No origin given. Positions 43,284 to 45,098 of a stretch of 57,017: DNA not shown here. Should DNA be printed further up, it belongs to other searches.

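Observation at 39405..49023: Six-gene coupled operon joining a cyclase-STAND-TPR protein, a stand-alone cNMP-binding protein and two flavoprotein reductases: candidate undescribed second-messenger and redox module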

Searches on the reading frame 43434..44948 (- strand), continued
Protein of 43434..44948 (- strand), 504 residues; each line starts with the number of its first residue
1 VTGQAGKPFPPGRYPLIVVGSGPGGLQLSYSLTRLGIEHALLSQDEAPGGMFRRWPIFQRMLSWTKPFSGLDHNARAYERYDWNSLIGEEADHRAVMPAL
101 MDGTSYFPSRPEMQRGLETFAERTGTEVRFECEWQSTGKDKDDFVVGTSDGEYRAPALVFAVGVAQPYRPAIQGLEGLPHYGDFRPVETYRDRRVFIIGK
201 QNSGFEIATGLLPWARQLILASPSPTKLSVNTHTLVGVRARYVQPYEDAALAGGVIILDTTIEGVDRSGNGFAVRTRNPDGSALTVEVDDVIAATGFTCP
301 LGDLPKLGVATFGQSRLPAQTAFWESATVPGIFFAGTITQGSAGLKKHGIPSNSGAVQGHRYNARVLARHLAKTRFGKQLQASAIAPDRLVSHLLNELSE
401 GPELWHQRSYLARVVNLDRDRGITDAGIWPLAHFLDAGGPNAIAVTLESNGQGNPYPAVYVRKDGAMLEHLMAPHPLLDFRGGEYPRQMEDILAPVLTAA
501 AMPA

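Call 73: find_encoding_contigs(protein=P0392, flank=7000, max_places=1)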
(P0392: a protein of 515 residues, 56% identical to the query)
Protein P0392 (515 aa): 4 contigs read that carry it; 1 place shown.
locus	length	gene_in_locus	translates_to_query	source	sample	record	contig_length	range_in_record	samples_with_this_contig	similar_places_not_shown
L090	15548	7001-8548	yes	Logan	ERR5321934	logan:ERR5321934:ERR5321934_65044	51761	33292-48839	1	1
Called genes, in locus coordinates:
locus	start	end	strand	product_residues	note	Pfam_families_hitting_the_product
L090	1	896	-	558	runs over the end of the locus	-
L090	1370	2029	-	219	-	PF01081:Aldolase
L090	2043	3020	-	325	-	PF00294:PfkB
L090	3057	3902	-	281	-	PF00106:adh_short, PF08659:KR (weak), PF13561:adh_short_C2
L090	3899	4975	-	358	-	PF03786:UxuA, PF01261:AP_endonuc_2 (weak)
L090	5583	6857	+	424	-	PF00999:Na_H_Exchanger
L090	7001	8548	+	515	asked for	PF01946:Thi4 (faint), PF03486:HI0933_like, PF07992:Pyr_redox_2, PF13434:Lys_Orn_oxgnase, PF13738:Pyr_redox_3, PF00743:FMO-like (weak)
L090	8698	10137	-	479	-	PF00282:Pyridoxal_deC, PF00266:Aminotran_5 (weak), PF01212:Beta_elim_lyase (weak), PF05889:SepSecS (weak)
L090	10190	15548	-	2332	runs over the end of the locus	PF00668:Condensation, PF00501:AMP-binding, PF00550:PP-binding, PF00668:Condensation, PF00501:AMP-binding, PF13193:AMP-binding_C, PF00550:PP-binding, PF00668:Condensation, +1 more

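Call 74: find_encoding_contigs(protein=P0424, flank=7000, max_places=1)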
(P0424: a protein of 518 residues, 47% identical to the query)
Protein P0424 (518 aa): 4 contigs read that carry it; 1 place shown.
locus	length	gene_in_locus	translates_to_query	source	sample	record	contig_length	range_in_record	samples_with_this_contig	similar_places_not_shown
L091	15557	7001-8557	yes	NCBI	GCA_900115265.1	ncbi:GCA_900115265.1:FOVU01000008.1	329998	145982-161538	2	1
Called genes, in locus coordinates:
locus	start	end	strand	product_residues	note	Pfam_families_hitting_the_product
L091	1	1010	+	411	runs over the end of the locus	PF13433:Peripla_BP_5, PF13458:Peripla_BP_6, PF01094:ANF_receptor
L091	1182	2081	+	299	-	PF08450:SGL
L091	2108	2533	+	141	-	PF07978:NIPSNAP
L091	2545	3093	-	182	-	PF03352:Adenine_glyco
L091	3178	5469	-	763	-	-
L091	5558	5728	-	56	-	-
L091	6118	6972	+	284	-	PF04909:Amidohydro_2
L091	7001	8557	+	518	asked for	PF01946:Thi4 (faint), PF03486:HI0933_like (faint), PF07992:Pyr_redox_2, PF13434:Lys_Orn_oxgnase (weak), PF13454:NAD_binding_9 (faint), PF13738:Pyr_redox_3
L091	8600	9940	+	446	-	PF04055:Radical_SAM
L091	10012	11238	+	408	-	PF02655:ATP-grasp_3 (weak), PF13535:ATP-grasp_4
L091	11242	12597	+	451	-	-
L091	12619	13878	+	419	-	PF02655:ATP-grasp_3 (weak), PF13535:ATP-grasp_4, PF18603:LAL_C2 (weak)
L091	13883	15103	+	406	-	PF01071:GARS_A (weak), PF02655:ATP-grasp_3 (faint), PF13535:ATP-grasp_4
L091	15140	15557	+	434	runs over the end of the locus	PF12588:PSDC, PF02666:PS_Dcarbxylase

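Call 75: find_encoding_contigs(protein=P0464, flank=7000, max_places=1)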
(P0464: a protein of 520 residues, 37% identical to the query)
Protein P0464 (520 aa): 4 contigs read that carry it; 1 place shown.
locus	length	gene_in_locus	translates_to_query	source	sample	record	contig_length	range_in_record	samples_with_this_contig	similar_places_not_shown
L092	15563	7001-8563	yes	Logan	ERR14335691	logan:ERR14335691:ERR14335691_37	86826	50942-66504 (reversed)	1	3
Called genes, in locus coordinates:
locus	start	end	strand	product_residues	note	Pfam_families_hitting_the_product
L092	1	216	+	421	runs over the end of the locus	PF00275:EPSP_synthase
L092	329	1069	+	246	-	PF01553:Acyltransferase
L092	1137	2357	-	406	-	PF02274:ADI, PF19420:DDAH_eukar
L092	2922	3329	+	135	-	PF06877:RraB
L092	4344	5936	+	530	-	PF18456:CmlA_N, PF00753:Lactamase_B (weak), PF13483:Lactamase_B_3, PF12706:Lactamase_B_2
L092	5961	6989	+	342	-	PF02668:TauD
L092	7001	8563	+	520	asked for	PF01266:DAO (faint), PF03486:HI0933_like (faint), PF07992:Pyr_redox_2, PF13434:Lys_Orn_oxgnase (faint), PF13450:NAD_binding_8 (faint), PF13738:Pyr_redox_3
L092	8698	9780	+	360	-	-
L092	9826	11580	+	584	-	PF00501:AMP-binding, PF00550:PP-binding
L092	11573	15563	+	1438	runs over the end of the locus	PF00668:Condensation, PF00501:AMP-binding, PF00550:PP-binding (faint), PF00668:Condensation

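Call 90: search_protein_families(library=pfam, proteins=[L064:11501-12763:+, L070:6292-9597:+, L036:6232-9519:-, L027:5799-9008:-, L075:2895-4448:+, L018:11429-12217:-, L033:8150-9535:+], max_evalue=0.0001)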
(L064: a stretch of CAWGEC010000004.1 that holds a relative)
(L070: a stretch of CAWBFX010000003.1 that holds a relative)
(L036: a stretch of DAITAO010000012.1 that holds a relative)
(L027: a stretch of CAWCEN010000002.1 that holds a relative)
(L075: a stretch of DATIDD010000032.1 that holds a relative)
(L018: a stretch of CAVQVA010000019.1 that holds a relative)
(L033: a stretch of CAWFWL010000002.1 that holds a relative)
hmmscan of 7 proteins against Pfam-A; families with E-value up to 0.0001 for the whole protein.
L064:11501-12763:+ (421 aa): 1 family
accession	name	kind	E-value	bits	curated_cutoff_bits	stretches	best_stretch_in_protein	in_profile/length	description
PF00211.25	Guanylate_cyc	-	9.8e-58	195.2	21.9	1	235-413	3-182/183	Adenylate and Guanylate cyclase catalytic domain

L070:6292-9597:+ (1102 aa): 3 families
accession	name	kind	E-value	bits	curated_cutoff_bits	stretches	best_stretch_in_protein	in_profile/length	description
PF13191.12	AAA_16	-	5.8e-20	72.9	32.6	1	235-403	2-167/167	AAA ATPase domain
PF00211.25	Guanylate_cyc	-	3.9e-09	36.8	21.9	1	34-188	6-171/183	Adenylate and Guanylate cyclase catalytic domain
PF13424.12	TPR_12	-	7.8e-07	29.6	30.1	0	663-728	5-74/77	Tetratricopeptide repeat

L036:6232-9519:- (1096 aa): 8 families
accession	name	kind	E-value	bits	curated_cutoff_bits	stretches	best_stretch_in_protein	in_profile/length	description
PF13191.12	AAA_16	-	2.4e-20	74.1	32.6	1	259-448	1-167/167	AAA ATPase domain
PF00211.25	Guanylate_cyc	-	2.4e-15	57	21.9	1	66-237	5-175/183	Adenylate and Guanylate cyclase catalytic domain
PF13240.11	Zn_Ribbon_1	-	3.1e-12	46.3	25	2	31-52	2-23/23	zinc-ribbon domain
PF13424.12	TPR_12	-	4.4e-12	46.5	30.1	1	847-914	7-76/77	Tetratricopeptide repeat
PF12773.13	DZR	-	8.2e-11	42.3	27.3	1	5-49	1-45/45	Double zinc ribbon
PF17874.7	TPR_MalT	-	8.4e-11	42.2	45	1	819-1036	96-314/336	MalT-like TPR region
PF13401.12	AAA_22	-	1.1e-07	32.7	27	1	284-457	6-128/130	AAA domain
PF24463.1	DUF7577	-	3.8e-06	26.9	28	1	30-52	4-26/27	Domain of unknown function (DUF7577)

L027:5799-9008:- (1070 aa): 9 families
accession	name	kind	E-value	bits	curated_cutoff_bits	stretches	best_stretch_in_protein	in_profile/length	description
PF00211.25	Guanylate_cyc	-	2e-24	86.6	21.9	1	34-207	3-175/183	Adenylate and Guanylate cyclase catalytic domain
PF13191.12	AAA_16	-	8.1e-20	72.4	32.6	1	231-402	1-166/167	AAA ATPase domain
PF17874.7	TPR_MalT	-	3.1e-09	37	45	1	949-1049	99-202/336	MalT-like TPR region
PF13424.12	TPR_12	-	4.6e-09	36.8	30.1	1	975-1035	9-71/77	Tetratricopeptide repeat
PF00515.34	TPR_1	-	1e-06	28.7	27.8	0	852-878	3-29/34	Tetratricopeptide repeat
PF07719.23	TPR_2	-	1.9e-06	28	27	0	852-880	3-31/34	Tetratricopeptide repeat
PF24463.1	DUF7577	-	5.1e-06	26.4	28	1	7-28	5-26/27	Domain of unknown function (DUF7577)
PF13240.11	Zn_Ribbon_1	-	2.5e-05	24.4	25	1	7-28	2-23/23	zinc-ribbon domain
PF13181.12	TPR_8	-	9.2e-05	22.8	25.7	0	975-998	7-30/34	Tetratricopeptide repeat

L075:2895-4448:+ (518 aa): 1 family
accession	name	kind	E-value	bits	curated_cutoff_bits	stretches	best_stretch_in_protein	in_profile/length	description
PF00211.25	Guanylate_cyc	-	6.8e-19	68.6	21.9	1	340-512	6-182/183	Adenylate and Guanylate cyclase catalytic domain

L018:11429-12217:- (262 aa): 1 family
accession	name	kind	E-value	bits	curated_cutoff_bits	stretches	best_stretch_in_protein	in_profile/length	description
PF01638.23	HxlR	-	3.5e-20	72.1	20.8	1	66-153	1-87/91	HxlR-like helix-turn-helix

L033:8150-9535:+ (462 aa): 1 family
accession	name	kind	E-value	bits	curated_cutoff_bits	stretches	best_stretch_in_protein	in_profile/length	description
PF00211.25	Guanylate_cyc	-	3.9e-58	196.5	21.9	1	268-443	5-181/183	Adenylate and Guanylate cyclase catalytic domain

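Call 94: search_dna_similar(query=window:43434-44948:-, collection=plasmids, mode=protein, max_evalue=1e-20, max_rows=10)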
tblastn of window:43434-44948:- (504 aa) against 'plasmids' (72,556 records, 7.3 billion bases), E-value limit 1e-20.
Records with a match: 2; places in all: 3; records where one place covers at least 80% of the query: 1.
Best place of each record, by identity: <60% 2.
By first word of the organism name: Nonomuraea 1; Streptomyces 1.
By predicted mobility (MOB-suite, as given by PLSDB): non-mobilizable 2.
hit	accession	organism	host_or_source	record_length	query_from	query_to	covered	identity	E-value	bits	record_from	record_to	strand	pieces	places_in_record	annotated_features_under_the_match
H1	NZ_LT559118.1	Nonomuraea gerenzanensis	-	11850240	17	436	83%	31.9%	5e-40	162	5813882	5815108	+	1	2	none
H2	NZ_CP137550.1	Streptomyces sp. N50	Selaginella tamariscina,cell ...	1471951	17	407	78%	29.2%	5e-33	141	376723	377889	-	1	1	record has no annotation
